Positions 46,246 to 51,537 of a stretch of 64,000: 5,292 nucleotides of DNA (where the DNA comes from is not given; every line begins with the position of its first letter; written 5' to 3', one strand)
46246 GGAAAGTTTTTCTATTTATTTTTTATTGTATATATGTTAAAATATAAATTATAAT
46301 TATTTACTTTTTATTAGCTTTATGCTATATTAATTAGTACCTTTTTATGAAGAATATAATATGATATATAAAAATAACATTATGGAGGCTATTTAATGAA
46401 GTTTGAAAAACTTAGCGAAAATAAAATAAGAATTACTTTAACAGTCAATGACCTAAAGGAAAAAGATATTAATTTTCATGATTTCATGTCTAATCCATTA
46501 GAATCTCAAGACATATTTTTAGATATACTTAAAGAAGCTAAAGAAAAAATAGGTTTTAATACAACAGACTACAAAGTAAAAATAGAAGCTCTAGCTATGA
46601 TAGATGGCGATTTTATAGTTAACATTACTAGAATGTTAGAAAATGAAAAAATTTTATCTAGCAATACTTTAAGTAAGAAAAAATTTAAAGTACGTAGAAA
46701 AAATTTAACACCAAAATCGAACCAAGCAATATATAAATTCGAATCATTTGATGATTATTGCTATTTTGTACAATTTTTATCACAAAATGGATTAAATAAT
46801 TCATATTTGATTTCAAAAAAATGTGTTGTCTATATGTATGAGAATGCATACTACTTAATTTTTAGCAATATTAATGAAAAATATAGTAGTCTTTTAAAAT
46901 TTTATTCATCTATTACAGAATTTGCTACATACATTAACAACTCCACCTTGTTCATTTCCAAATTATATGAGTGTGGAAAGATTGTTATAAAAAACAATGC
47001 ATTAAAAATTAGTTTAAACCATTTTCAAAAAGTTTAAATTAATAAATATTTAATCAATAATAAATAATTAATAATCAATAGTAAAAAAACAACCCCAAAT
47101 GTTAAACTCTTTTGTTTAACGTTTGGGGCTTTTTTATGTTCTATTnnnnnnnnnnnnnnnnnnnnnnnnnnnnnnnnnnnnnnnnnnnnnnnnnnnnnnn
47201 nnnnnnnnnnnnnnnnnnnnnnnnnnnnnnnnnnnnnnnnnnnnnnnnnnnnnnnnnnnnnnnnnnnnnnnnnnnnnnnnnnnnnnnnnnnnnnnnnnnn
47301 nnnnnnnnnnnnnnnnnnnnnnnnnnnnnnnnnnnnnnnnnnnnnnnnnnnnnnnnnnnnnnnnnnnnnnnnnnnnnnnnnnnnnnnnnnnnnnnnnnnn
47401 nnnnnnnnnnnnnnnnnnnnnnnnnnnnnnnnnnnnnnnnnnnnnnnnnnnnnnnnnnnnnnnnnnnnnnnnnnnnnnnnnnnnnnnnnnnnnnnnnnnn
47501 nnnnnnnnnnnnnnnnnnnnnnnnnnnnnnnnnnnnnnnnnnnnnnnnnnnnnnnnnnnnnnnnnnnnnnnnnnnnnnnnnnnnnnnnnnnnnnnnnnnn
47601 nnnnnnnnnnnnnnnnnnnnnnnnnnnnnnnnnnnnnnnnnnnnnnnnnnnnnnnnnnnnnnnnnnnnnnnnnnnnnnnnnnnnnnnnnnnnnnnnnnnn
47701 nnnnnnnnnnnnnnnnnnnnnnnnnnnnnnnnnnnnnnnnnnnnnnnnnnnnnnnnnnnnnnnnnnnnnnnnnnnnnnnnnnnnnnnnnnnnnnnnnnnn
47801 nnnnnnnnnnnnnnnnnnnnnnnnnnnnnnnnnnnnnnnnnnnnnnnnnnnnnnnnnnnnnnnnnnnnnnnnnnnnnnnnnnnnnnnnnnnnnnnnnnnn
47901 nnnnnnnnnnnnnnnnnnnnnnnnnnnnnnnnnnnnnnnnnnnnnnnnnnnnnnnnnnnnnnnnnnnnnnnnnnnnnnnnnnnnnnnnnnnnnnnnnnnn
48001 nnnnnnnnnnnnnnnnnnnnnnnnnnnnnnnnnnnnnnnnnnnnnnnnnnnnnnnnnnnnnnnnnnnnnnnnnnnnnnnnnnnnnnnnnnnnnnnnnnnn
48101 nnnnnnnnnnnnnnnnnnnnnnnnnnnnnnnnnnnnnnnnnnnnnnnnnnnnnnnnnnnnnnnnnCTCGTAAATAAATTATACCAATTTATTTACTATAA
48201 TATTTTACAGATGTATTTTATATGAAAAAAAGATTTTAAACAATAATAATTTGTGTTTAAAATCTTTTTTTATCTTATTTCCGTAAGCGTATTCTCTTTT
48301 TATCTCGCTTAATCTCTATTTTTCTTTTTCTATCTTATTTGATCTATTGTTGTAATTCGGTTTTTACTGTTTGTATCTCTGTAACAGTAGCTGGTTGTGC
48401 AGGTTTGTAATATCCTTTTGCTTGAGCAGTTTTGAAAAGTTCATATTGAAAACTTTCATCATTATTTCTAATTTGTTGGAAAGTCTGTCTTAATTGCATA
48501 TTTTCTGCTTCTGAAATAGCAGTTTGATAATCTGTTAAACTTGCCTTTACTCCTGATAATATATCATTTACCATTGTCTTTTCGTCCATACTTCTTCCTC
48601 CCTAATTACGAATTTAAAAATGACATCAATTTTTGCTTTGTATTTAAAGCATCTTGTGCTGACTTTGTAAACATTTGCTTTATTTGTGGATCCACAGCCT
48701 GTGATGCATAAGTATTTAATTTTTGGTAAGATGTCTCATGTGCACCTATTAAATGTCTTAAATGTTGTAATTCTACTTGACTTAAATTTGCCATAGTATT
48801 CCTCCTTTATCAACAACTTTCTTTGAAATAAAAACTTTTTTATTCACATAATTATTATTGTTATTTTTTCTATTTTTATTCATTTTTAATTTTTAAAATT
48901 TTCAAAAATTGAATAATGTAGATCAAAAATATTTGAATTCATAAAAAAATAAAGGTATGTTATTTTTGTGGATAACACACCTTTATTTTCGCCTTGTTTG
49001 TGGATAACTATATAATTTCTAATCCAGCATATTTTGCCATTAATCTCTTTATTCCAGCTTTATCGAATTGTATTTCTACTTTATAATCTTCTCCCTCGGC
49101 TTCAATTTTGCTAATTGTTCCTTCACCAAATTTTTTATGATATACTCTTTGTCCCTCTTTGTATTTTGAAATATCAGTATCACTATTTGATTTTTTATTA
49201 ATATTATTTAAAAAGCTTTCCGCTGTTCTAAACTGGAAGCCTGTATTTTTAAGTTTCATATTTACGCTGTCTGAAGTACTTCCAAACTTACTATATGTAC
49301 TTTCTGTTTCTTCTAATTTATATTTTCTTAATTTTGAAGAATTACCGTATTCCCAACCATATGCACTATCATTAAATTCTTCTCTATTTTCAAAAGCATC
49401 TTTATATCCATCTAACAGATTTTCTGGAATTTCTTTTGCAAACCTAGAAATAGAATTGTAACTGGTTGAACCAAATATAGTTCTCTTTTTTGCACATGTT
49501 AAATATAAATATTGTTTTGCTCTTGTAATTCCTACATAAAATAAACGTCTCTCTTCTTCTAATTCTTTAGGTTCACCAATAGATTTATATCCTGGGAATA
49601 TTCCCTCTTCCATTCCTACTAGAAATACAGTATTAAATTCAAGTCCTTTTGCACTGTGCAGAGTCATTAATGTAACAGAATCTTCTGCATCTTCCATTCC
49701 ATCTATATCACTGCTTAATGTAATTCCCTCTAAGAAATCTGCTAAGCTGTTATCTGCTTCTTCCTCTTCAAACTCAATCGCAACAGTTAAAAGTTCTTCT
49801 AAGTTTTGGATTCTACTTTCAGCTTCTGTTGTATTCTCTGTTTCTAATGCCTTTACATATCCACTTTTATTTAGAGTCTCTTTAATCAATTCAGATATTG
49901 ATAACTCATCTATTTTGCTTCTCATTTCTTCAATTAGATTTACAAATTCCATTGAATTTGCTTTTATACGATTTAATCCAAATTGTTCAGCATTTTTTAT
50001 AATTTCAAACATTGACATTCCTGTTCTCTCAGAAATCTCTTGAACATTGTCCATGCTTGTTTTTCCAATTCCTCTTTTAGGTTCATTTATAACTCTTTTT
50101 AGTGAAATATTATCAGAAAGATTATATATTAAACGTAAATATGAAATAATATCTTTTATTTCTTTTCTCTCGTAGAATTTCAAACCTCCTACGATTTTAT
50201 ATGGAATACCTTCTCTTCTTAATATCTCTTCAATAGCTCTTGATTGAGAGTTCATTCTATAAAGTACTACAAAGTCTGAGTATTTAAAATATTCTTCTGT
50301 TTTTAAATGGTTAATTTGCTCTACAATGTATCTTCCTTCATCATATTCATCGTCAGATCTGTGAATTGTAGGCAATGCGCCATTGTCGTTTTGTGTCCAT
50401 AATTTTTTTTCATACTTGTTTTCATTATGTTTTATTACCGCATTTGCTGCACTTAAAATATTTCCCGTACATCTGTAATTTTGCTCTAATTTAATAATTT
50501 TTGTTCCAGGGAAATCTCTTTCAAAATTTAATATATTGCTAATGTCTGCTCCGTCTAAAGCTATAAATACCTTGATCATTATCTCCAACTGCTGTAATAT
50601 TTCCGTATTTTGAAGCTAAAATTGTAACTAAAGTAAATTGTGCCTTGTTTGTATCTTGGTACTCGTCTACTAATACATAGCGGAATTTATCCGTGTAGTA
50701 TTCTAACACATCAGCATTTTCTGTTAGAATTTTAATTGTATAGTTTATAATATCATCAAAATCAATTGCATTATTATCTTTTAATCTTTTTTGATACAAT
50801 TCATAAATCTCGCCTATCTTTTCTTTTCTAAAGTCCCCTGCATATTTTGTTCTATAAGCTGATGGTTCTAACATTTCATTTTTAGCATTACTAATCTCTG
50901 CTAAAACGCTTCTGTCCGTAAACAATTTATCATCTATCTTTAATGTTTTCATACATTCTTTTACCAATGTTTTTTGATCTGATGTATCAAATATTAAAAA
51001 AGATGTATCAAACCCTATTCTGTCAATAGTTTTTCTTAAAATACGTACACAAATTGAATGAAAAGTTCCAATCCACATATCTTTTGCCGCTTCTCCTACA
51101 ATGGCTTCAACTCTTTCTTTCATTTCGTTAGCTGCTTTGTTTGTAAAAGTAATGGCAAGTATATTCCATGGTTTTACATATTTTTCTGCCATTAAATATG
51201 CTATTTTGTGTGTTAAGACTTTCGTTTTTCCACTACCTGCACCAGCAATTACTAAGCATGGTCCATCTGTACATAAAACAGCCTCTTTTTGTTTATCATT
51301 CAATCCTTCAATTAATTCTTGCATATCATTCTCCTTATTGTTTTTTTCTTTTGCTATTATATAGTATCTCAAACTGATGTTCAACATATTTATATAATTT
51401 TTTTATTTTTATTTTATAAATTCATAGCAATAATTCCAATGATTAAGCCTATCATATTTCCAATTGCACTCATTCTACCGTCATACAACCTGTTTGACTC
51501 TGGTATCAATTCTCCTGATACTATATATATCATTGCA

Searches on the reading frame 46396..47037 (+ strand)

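Call 71: search_protein_families(library=pfam, proteins=[window:46396-47037:+], max_evalue=0.00001)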
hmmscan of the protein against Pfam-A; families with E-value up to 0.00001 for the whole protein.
window:46396-47037:+ (213 aa): 1 family
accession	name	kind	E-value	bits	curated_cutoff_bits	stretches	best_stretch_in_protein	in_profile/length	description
PF05389.17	MecA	-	1.8e-25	90.3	22.5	1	1-204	1-219/221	Negative regulator of genetic competence (MecA)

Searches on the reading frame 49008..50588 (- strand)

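Call 71: search_protein_families(library=pfam, proteins=[window:49008-50588:-], max_evalue=0.00001)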
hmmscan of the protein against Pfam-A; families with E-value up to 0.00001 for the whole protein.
window:49008-50588:- (526 aa): 3 families
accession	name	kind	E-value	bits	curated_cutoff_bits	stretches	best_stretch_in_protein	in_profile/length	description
PF13361.12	UvrD_C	-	1.7e-85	288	25.6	1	32-367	1-349/350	UvrD-like helicase C-terminal domain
PF21196.3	PcrA_UvrD_tudor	-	2.8e-13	49.9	23.9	1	479-521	2-44/48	PcrA/UvrD tudor domain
PF13538.12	UvrD_C_2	-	5.2e-11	42.7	27.4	1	305-364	2-52/52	UvrD-like helicase C-terminal domain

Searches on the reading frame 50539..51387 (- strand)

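Call 71: search_protein_families(library=pfam, proteins=[window:50539-51387:-], max_evalue=0.00001)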
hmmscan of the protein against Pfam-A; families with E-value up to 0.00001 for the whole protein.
window:50539-51387:- (282 aa): 4 families
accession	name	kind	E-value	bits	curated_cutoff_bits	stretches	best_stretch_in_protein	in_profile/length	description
PF00580.27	UvrD-helicase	-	3.4e-92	309.4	23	1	29-281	1-259/271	UvrD/REP helicase N-terminal domain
PF13245.12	AAA_19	-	2.9e-24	86.2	25.1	1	33-278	1-134/134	AAA domain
PF13604.12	AAA_30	-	4.9e-08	33.4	27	0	29-94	2-67/191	AAA domain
PF13086.12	AAA_11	-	3.6e-06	27.4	27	1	29-242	2-221/257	AAA domain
